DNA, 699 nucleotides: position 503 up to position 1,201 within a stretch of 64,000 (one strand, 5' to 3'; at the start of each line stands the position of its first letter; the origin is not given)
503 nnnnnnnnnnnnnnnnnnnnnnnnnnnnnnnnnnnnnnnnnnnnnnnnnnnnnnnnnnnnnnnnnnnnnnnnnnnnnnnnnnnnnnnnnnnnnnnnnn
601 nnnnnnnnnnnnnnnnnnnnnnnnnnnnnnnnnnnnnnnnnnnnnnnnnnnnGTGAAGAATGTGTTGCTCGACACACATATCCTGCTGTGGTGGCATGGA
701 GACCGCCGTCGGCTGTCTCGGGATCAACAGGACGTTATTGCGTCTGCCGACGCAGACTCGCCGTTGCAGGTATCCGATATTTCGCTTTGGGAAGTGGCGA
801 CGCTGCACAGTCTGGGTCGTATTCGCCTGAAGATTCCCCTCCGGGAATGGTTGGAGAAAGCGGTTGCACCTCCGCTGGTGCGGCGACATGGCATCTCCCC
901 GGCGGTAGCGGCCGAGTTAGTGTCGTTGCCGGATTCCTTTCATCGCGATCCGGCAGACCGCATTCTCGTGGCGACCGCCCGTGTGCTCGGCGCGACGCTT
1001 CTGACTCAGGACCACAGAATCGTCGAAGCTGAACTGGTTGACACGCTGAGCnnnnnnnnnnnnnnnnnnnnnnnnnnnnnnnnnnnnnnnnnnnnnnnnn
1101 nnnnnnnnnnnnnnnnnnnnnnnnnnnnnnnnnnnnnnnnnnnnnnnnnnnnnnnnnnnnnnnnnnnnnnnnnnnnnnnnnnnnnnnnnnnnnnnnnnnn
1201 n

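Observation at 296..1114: The Phd/YefM-VapC module is bracketed by an exact 28-nt direct repeat of the nuoD 3' end, and the second copy still encodes .............-stop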

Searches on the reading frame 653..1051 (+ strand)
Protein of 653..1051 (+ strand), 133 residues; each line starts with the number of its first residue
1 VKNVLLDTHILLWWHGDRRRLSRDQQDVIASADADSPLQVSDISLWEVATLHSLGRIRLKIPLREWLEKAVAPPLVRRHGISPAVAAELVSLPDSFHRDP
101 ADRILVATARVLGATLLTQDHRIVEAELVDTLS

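Call 6: search_protein_families(library=pfam, proteins=[window:653-1051:+], max_evalue=0.01)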
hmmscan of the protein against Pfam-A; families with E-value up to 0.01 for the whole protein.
window:653-1051:+ (133 aa): 1 family
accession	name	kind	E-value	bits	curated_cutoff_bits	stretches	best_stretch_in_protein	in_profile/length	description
PF01850.27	PIN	-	1.6e-12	48.5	23.6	1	4-125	1-116/120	PIN domain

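Call 27: find_homologous_proteins(query=window:653-1051:+, max_evalue=0.00001)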
Query window:653-1051:+ (133 aa): 5696 proteins with E <= 0.00001 among 6222 candidates; the best 120 are listed.
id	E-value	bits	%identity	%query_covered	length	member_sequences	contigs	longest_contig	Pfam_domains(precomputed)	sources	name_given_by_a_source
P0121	7.0e-75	267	95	100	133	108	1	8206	PF01850.28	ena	-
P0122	2.2e-74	266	95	100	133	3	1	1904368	PF01850.28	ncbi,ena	-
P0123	2.7e-72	259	92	100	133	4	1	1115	PF01850.28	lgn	-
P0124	2.2e-69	249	89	98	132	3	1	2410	PF01850.28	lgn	-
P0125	2.6e-68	246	87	100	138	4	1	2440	PF01850.28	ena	-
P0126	3.6e-67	242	88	98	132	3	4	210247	PF01850.28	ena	-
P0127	6.2e-67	241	86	98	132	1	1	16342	PF01850.28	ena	-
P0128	6.5e-67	241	88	97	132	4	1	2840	PF01850.28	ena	-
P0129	9.9e-67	241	88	98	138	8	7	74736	PF01850.28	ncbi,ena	-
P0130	1.2e-66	241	87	98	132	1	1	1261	PF01850.28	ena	-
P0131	2.5e-66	239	87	98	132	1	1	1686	PF01850.28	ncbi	-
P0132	2.7e-66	239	86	100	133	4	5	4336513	PF01850.28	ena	-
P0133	6.3e-66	238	86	98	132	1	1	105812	PF01850.28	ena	-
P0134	7.3e-66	238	85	98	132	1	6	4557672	PF01850.28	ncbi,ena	-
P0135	8.5e-66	238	86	98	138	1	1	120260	PF01850.28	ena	-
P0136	1.0e-65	237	87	98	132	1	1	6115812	PF01850.28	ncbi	-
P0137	1.1e-65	237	86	98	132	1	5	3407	PF01850.28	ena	-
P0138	1.2e-65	237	85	98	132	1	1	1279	PF01850.28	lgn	-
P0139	1.3e-65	237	86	98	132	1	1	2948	PF01850.28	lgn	-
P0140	1.3e-65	237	85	98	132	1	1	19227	PF01850.28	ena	-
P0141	1.4e-65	237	86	98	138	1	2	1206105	PF01850.28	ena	-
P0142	1.4e-65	237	88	97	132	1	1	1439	PF01850.28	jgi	-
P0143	1.5e-65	237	86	98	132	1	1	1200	PF01850.28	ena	-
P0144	1.8e-65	237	86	98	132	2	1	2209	PF01850.28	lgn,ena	-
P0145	2.0e-65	237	85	98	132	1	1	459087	PF01850.28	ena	-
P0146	2.3e-65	236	86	98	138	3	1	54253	PF01850.28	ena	-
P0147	2.5e-65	236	85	98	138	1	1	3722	PF01850.28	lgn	-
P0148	2.6e-65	236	85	98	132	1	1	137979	PF01850.28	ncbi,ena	-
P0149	2.9e-65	236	85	98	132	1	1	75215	PF01850.28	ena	-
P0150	2.9e-65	236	85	98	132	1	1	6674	PF01850.28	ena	-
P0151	3.4e-65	236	87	98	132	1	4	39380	PF01850.28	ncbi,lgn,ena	-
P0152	3.7e-65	236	88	97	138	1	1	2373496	PF01850.28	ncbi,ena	-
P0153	3.9e-65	236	85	98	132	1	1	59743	PF01850.28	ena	-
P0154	4.7e-65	235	86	98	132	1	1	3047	PF01850.28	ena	-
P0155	5.1e-65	235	87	97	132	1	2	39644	PF01850.28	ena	-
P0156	5.1e-65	235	87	97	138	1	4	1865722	PF01850.28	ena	-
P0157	5.3e-65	235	88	97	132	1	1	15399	PF01850.28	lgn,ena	-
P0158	5.7e-65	235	85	98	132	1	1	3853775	PF01850.28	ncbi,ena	-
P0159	6.1e-65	235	85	98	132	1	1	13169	PF01850.28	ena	-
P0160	6.5e-65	235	85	98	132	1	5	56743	PF01850.28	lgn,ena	-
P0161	7.1e-65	235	85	98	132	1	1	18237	PF01850.28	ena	-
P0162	7.1e-65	235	86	97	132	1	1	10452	PF01850.28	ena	-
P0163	7.2e-65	235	85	98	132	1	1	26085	PF01850.28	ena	-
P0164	8.4e-65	235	86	98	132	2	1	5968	PF01850.28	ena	-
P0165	9.2e-65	234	85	98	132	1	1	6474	PF01850.28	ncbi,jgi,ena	-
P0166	1.1e-64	234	85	98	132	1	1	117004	PF01850.28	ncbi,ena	-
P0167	1.1e-64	234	85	98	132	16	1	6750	PF01850.28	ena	-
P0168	1.1e-64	234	86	97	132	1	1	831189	PF01850.28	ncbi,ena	-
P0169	1.2e-64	234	85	98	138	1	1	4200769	PF01850.28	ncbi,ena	-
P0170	1.2e-64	234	85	98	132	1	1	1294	PF01850.28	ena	-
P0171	1.5e-64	234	85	98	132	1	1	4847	PF01850.28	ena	-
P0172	1.6e-64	234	85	98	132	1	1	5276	PF01850.28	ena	-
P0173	1.8e-64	233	85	98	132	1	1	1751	PF01850.28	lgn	-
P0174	1.8e-64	233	85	98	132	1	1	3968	PF01850.28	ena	-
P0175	2.1e-64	233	85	98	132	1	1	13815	PF01850.28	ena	-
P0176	2.2e-64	233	85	97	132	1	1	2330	PF01850.28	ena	-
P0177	2.2e-64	233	86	97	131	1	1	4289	PF01850.28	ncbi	-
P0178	2.4e-64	233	83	98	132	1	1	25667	PF01850.28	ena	-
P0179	2.6e-64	233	85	98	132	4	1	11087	PF01850.28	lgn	-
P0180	2.8e-64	233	85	97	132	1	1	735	PF01850.28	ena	-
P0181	3.1e-64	233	85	97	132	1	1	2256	PF01850.28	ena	-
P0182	3.3e-64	233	85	97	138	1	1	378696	PF01850.28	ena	-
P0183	3.6e-64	233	85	98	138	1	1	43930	PF01850.28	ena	-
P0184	3.9e-64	232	84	97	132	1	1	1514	PF01850.28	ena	-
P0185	4.1e-64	232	84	98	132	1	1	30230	PF01850.28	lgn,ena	-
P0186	4.2e-64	232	85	98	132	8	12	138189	PF01850.28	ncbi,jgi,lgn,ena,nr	ncbi:MAG: type II toxin-antitoxin system VapC family toxin [Rhodospirillaceae bacterium]|nr:type II 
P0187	5.0e-64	232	82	98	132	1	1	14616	PF01850.28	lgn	-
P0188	5.2e-64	232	86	97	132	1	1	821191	PF01850.28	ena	-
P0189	5.6e-64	232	85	98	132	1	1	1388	PF01850.28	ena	-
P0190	6.1e-64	232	86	97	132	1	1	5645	PF01850.28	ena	-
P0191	7.1e-64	232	82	98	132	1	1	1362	PF01850.28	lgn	-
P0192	8.7e-64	231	84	96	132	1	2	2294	PF01850.28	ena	-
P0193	9.3e-64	231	84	98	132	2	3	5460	PF01850.28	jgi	-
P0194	1.0e-63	231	85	97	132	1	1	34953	PF01850.28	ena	-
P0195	1.2e-63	231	84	97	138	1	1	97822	PF01850.28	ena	-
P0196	1.4e-63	231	86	98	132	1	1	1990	PF01850.28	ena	-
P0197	1.8e-63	230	84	98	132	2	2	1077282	PF01850.28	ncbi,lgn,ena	-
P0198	1.9e-63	230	84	98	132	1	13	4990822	PF01850.28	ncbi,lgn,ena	-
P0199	3.0e-63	230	84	98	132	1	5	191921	PF01850.28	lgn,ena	-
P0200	3.9e-63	229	85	97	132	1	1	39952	PF01850.28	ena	-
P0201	4.5e-63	229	82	98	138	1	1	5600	PF01850.28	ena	-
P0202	4.7e-63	229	82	98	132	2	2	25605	PF01850.28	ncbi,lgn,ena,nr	ncbi:MAG: type II toxin-antitoxin system VapC family toxin [bacterium]|nr:type II toxin-antitoxin sy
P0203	4.9e-63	229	83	98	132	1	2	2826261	PF01850.28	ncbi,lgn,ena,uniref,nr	ncbi:MAG: type II toxin-antitoxin system VapC family toxin [Boseongicola sp. SB0664_bin_43]|uniref:T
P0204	5.6e-63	229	84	97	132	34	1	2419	PF01850.28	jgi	-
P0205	6.1e-63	229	84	98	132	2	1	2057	PF01850.28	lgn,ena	-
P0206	8.2e-63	228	83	98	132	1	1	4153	PF01850.28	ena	-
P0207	1.1e-62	228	82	98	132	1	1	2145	PF01850.28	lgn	-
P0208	1.5e-62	227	84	97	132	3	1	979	PF01850.28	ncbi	-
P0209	1.7e-62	227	82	98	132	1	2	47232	PF01850.28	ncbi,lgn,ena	-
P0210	2.1e-62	227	82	98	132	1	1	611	PF01850.28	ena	-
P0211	2.2e-62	227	83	98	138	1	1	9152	PF01850.28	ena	-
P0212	2.3e-62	227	84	97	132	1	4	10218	PF01850.28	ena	-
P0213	2.6e-62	226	84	96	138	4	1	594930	PF01850.28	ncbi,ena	-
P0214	3.3e-62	226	82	98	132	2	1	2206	PF01850.28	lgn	-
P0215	4.0e-62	226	82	98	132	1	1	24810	PF01850.28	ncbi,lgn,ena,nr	ncbi:MAG: type II toxin-antitoxin system VapC family toxin [Boseongicola sp. SB0662_bin_57]|nr:type 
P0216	4.0e-62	226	82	98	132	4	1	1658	PF01850.28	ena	-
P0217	4.1e-62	226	82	98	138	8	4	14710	PF01850.28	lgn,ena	-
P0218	4.4e-62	226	82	98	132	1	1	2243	PF01850.28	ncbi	-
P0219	5.4e-62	225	80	98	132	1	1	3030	PF01850.28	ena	-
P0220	8.6e-62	225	81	98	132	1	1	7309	PF01850.28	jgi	-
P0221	9.2e-62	225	82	98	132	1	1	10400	PF01850.28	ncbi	-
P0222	9.2e-62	225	82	98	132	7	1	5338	PF01850.28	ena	-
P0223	9.5e-62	225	84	97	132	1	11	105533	PF01850.28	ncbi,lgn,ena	-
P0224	1.1e-61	225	81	98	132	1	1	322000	PF01850.28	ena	-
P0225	1.5e-61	224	80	98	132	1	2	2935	PF01850.28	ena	-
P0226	1.7e-61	224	81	97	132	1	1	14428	PF01850.28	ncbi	-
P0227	2.2e-61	223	82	98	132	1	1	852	PF01850.28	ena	-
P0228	3.1e-61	223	84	97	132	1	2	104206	PF01850.28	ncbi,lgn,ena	-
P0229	3.2e-61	223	81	98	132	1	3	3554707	PF01850.28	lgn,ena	-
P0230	3.9e-61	223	81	98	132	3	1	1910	PF01850.28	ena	-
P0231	4.7e-61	222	79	98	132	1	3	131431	PF01850.28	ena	-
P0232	5.9e-61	222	80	98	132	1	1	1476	PF01850.28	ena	-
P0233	6.5e-61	222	79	98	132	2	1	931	PF01850.28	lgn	-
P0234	6.5e-61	222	84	97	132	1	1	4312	PF01850.28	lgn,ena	-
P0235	7.0e-61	222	82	98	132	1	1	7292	PF01850.28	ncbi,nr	ncbi:MAG: type II toxin-antitoxin system VapC family toxin [Boseongicola sp. SB0676_bin_33]|nr:type 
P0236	8.0e-61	222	79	98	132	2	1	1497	PF01850.28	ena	-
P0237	8.7e-61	222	78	98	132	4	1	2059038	PF01850.28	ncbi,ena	-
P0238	8.7e-61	222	82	96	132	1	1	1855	PF01850.28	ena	-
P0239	1.1e-60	221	79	98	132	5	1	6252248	PF01850.28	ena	-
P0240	1.2e-60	221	81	98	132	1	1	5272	PF01850.28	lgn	-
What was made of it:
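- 653..1054 (+): VapC (PIN-domain) toxin gene. Its GTG start overlaps the antitoxin stop codon (GTGA). Thousands of homologues, many 80-89% identical in other taxa (call 27).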

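Call 28: find_encoding_contigs(protein=P0129, flank=4000, max_places=10)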
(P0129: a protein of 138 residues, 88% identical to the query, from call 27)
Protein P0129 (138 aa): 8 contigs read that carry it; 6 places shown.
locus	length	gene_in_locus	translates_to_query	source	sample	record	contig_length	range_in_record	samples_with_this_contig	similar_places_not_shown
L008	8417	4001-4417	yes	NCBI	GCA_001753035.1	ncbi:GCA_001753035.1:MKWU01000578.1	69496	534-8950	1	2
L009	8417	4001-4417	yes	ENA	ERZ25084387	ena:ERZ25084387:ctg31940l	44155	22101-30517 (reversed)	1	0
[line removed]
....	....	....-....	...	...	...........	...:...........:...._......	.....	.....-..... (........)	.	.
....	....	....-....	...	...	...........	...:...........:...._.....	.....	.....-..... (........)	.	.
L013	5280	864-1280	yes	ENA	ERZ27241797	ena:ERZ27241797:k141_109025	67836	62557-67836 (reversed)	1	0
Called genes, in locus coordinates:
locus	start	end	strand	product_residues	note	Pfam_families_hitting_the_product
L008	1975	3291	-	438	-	PF00817:IMS, PF11799:IMS_C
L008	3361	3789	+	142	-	PF00216:Bac_DNA_binding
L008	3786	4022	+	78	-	PF02604:PhdYeFM_antitox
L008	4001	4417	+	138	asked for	PF01850:PIN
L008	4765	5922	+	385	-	PF10686:YAcAr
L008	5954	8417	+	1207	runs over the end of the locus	PF08719:NADAR, PF10686:YAcAr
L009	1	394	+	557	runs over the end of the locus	PF04471:Mrr_cat, PF04851:ResIII, PF00270:DEAD, PF00271:Helicase_C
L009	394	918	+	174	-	-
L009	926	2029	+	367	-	PF16289:PIN_12 (faint), PF18476:PIN_8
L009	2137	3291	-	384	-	PF00817:IMS, PF11799:IMS_C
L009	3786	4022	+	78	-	PF02604:PhdYeFM_antitox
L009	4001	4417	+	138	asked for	PF01850:PIN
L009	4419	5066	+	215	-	-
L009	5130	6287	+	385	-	PF10686:YAcAr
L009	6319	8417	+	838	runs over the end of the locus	PF08719:NADAR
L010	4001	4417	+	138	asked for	PF01850:PIN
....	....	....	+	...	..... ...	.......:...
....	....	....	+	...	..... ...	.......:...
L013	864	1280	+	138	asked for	PF01850:PIN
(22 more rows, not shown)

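Call 29: find_encoding_contigs(protein=P0198, flank=4000, max_places=10)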
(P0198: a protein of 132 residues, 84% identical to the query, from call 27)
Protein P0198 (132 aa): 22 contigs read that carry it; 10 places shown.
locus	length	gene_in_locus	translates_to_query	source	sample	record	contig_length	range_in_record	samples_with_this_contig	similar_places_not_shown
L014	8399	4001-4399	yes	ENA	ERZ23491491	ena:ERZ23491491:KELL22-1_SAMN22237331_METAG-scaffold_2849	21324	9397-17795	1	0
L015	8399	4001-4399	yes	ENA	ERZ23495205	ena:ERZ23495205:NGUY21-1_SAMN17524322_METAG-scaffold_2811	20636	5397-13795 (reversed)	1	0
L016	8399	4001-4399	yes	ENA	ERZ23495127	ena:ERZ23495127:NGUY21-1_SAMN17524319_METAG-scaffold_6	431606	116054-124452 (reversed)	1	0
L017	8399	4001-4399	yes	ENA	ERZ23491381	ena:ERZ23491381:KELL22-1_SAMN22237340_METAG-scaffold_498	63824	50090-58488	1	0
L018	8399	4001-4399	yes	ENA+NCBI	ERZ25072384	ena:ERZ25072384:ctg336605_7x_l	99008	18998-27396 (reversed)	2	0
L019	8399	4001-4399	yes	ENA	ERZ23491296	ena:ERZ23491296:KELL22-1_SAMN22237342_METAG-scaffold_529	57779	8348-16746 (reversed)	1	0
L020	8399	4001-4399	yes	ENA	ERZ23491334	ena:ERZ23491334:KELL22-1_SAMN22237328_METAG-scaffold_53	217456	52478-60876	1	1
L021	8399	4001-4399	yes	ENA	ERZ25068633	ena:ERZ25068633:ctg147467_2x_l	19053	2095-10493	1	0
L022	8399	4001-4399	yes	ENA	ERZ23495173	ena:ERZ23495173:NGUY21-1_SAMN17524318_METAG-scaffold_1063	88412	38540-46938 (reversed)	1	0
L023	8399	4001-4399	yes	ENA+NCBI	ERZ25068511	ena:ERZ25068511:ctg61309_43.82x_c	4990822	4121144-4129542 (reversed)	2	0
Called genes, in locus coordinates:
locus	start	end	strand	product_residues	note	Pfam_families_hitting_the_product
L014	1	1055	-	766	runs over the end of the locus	PF21084:WHD_DUF4423_like, PF02624:YcaO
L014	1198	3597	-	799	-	PF00487:FA_desaturase, PF03710:GlnE (faint)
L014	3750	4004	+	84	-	PF02604:PhdYeFM_antitox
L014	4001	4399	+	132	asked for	PF01850:PIN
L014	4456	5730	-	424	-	PF04820:Trp_halogenase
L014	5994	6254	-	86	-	-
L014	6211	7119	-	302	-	PF07044:DUF1329 (weak), PF17131:TP_0789-like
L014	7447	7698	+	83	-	PF02979:NHase_alpha (weak)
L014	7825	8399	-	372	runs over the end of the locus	-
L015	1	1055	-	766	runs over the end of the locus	PF21084:WHD_DUF4423_like (weak), PF02624:YcaO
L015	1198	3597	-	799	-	PF00487:FA_desaturase, PF03710:GlnE (faint)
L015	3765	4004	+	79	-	PF02604:PhdYeFM_antitox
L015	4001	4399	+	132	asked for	PF01850:PIN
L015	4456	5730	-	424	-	PF04820:Trp_halogenase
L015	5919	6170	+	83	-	-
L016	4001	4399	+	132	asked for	PF01850:PIN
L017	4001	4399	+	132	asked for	PF01850:PIN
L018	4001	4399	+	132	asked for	PF01850:PIN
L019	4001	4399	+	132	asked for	PF01850:PIN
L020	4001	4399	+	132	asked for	PF01850:PIN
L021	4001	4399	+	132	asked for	PF01850:PIN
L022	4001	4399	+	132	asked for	PF01850:PIN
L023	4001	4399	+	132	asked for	PF01850:PIN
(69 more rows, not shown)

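Call 39: find_encoding_contigs(protein=P0126, flank=4000, max_places=6)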
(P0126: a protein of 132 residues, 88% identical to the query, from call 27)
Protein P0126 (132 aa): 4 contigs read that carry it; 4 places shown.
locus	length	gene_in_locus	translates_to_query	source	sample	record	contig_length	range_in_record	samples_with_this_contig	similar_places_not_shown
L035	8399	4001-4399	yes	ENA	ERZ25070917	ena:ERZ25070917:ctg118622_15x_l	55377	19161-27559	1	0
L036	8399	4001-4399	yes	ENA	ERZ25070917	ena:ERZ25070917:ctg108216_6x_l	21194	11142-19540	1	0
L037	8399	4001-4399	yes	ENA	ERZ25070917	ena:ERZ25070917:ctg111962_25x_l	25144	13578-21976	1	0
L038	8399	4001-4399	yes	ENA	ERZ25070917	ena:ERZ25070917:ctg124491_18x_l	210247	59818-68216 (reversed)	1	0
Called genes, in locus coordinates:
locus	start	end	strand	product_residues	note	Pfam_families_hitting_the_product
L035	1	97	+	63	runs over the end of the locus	-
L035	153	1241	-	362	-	-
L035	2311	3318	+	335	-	PF01548:DEDD_Tnp_IS110, PF02371:Transposase_20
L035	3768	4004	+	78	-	PF02604:PhdYeFM_antitox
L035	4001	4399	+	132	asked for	PF01850:PIN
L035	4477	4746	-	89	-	-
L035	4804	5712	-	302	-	-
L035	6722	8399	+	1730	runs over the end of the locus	PF03160:Calx-beta (weak)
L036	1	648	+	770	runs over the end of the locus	PF01751:Toprim, PF01131:Topoisom_bac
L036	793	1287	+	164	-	PF24828:DUF7713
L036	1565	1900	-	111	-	PF00041:fn3 (weak)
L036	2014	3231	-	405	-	PF00817:IMS, PF11799:IMS_C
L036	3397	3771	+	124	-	PF00216:Bac_DNA_binding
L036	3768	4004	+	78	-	PF02604:PhdYeFM_antitox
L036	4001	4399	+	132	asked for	PF01850:PIN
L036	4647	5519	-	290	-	-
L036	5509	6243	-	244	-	-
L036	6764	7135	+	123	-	PF25164:CoiA_N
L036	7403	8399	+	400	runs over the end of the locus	PF10686:YAcAr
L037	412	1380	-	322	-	PF03050:DDE_Tnp_IS66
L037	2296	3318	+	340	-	PF01548:DEDD_Tnp_IS110, PF02371:Transposase_20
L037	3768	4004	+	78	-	PF02604:PhdYeFM_antitox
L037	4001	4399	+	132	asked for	PF01850:PIN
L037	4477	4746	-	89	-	-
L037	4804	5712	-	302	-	-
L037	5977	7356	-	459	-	PF04313:HSDR_N (faint), PF00271:Helicase_C, PF08463:EcoEI_R_C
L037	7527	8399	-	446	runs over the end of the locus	PF13701:DDE_Tnp_1_4, PF01609:DDE_Tnp_1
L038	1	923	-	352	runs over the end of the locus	-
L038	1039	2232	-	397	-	PF13356:Arm-DNA-bind_3, PF14659:Phage_int_SAM_3 (faint), PF00589:Phage_integrase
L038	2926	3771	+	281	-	-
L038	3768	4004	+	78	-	PF02604:PhdYeFM_antitox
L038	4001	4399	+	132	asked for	PF01850:PIN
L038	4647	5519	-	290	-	-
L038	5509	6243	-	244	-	-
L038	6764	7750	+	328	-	PF25164:CoiA_N (weak)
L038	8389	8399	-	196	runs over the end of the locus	-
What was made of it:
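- An identical VapC sits near a tyrosine integrase in L038 and near IS110 transposases in L035 and L037 (call 39).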
